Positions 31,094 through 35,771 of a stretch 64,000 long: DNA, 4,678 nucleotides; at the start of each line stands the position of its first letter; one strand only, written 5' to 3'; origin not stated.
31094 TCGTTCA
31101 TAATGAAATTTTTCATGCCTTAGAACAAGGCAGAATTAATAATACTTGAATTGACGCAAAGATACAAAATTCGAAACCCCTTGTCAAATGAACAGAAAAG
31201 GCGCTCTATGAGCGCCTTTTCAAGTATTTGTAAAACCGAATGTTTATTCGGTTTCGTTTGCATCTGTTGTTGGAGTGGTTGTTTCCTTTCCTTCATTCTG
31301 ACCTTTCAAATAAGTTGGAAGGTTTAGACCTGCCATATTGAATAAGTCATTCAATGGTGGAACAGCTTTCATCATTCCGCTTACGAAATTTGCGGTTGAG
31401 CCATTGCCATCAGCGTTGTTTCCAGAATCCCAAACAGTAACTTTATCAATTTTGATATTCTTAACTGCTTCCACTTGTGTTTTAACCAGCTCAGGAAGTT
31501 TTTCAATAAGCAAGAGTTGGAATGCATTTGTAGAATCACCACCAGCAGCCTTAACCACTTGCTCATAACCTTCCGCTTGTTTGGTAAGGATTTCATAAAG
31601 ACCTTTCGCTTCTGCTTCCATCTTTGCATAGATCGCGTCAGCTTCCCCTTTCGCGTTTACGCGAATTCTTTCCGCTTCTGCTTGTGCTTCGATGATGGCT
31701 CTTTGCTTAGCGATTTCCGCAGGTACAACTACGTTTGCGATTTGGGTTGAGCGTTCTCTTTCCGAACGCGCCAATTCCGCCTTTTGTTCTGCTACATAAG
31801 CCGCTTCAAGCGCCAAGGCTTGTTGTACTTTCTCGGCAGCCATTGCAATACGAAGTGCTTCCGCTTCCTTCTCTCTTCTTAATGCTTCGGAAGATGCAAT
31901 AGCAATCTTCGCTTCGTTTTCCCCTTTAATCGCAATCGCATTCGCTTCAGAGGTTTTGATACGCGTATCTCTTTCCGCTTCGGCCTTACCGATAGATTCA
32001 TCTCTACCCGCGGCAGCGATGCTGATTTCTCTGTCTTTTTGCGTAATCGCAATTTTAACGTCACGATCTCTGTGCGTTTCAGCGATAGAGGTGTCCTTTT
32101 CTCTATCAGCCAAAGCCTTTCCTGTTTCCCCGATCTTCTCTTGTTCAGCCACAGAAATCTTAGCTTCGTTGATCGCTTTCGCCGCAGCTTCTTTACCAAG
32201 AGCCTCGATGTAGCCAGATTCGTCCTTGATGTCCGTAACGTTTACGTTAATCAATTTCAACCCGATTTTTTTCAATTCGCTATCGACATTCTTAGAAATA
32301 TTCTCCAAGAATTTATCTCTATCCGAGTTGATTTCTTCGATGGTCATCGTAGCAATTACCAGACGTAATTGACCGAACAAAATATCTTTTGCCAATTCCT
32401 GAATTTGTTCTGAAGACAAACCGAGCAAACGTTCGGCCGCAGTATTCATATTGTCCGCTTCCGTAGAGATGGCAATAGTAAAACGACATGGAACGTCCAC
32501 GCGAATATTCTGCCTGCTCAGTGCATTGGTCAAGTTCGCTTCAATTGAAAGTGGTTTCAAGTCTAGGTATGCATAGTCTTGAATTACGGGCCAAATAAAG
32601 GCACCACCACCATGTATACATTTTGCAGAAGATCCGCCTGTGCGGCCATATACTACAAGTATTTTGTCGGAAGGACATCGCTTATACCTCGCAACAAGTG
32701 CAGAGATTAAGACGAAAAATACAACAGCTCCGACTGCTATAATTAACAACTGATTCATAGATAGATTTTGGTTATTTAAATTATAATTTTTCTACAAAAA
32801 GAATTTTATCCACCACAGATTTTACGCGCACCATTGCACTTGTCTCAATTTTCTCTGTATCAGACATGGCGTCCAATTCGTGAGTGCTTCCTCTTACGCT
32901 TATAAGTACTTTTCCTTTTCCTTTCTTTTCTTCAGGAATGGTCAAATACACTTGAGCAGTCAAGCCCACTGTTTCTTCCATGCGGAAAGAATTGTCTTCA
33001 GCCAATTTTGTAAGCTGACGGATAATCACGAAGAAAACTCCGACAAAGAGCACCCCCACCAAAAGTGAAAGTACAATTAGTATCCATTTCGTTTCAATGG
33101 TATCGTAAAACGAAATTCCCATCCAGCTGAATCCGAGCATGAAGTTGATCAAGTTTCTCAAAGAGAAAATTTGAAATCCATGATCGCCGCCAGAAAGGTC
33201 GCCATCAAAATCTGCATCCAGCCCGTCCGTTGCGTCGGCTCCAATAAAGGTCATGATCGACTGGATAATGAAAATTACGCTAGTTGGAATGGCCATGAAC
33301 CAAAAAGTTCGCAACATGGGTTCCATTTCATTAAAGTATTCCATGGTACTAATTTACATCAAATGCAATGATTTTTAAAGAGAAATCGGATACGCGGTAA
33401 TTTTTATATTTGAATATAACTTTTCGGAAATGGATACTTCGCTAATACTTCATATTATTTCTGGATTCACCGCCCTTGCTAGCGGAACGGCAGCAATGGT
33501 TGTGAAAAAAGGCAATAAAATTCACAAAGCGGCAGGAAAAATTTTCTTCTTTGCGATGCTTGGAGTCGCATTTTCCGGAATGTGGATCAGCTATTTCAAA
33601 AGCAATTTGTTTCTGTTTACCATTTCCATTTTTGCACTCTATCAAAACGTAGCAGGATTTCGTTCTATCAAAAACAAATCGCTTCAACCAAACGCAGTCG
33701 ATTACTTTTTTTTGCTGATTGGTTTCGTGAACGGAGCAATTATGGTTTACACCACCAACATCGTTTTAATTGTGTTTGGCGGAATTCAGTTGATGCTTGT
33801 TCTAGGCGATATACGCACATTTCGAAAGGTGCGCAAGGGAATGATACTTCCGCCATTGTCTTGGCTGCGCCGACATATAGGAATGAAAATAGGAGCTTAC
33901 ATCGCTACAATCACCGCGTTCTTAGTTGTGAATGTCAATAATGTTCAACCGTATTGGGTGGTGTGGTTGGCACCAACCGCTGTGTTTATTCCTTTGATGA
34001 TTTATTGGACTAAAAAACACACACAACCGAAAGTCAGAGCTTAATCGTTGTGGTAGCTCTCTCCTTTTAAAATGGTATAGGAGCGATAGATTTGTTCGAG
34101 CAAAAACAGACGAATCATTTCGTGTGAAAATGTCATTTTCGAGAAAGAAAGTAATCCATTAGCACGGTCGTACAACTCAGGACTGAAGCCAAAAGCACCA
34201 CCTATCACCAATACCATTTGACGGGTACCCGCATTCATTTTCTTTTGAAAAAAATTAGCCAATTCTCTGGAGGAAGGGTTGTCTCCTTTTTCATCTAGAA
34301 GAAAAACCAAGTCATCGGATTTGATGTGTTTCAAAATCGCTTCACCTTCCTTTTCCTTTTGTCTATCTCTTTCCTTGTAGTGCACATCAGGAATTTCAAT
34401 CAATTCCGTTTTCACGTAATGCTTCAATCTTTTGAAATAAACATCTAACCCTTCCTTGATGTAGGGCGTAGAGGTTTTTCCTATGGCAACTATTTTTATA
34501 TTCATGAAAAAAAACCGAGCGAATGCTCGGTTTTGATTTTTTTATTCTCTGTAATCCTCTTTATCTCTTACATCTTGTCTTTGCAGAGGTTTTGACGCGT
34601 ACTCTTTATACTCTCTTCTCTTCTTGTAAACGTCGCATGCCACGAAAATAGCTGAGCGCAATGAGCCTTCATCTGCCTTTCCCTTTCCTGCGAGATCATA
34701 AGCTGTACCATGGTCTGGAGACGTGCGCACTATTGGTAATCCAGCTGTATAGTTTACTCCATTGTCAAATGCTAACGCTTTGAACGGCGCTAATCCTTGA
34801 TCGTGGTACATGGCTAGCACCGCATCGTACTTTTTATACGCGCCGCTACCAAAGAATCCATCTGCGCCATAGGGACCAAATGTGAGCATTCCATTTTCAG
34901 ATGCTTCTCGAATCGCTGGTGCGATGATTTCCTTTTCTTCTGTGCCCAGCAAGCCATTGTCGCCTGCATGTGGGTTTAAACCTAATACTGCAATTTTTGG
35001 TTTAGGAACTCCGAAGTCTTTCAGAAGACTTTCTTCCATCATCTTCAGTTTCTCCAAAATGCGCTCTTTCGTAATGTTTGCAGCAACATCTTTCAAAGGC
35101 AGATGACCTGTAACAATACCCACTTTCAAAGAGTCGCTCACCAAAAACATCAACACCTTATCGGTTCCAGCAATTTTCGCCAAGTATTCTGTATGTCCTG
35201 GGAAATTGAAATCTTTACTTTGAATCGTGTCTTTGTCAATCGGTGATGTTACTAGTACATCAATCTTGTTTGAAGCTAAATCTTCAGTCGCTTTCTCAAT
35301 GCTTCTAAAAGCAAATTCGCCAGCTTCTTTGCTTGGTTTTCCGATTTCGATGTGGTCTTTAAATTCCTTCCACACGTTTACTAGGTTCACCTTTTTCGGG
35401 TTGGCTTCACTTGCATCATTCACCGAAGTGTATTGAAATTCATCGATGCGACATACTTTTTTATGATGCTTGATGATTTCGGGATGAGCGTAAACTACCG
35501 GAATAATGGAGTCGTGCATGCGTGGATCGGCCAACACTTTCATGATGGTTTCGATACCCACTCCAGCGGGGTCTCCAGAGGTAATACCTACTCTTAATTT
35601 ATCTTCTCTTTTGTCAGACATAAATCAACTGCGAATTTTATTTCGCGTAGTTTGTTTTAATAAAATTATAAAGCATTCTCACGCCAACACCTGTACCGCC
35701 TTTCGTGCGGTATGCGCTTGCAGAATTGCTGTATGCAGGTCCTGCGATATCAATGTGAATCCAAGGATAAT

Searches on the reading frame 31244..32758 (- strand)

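Call 70: search_protein_families(library=pfam, proteins=[window:31244-32758:-], max_evalue=0.00001)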
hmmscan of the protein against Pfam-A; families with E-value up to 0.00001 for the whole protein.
window:31244-32758:- (504 aa): 1 family
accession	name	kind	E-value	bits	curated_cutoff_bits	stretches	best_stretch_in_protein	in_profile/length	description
PF01145.31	Band_7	-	1.1e-30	107.4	23.6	1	29-208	4-176/176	SPFH domain / Band 7 family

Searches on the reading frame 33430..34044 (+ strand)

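Call 70: search_protein_families(library=pfam, proteins=[window:33430-34044:+], max_evalue=0.00001)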
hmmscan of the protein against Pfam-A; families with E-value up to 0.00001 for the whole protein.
window:33430-34044:+ (204 aa): 1 family
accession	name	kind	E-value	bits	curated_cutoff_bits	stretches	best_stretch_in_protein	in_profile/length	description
PF10067.14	DUF2306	-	2.4e-09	37.9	31.6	1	6-86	2-90/147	Predicted membrane protein (DUF2306)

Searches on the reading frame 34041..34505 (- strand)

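Call 70: search_protein_families(library=pfam, proteins=[window:34041-34505:-], max_evalue=0.00001)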
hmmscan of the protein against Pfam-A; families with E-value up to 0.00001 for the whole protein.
window:34041-34505:- (154 aa): 1 family
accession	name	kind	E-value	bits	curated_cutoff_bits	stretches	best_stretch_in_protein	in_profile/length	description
PF02590.22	SPOUT_MTase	-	1.2e-53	181.6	27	1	1-152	1-154/154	Predicted SPOUT methyltransferase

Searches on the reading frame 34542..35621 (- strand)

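Call 71: search_protein_families(library=pfam, proteins=[window:34542-35621:-], max_evalue=0.00001)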
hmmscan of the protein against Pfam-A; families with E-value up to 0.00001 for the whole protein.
window:34542-35621:- (359 aa): 1 family
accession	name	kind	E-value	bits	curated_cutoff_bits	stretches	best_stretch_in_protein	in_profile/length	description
PF04166.17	PdxA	-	1.1e-114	383.1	27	1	40-328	4-286/286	Pyridoxal phosphate biosynthetic protein PdxA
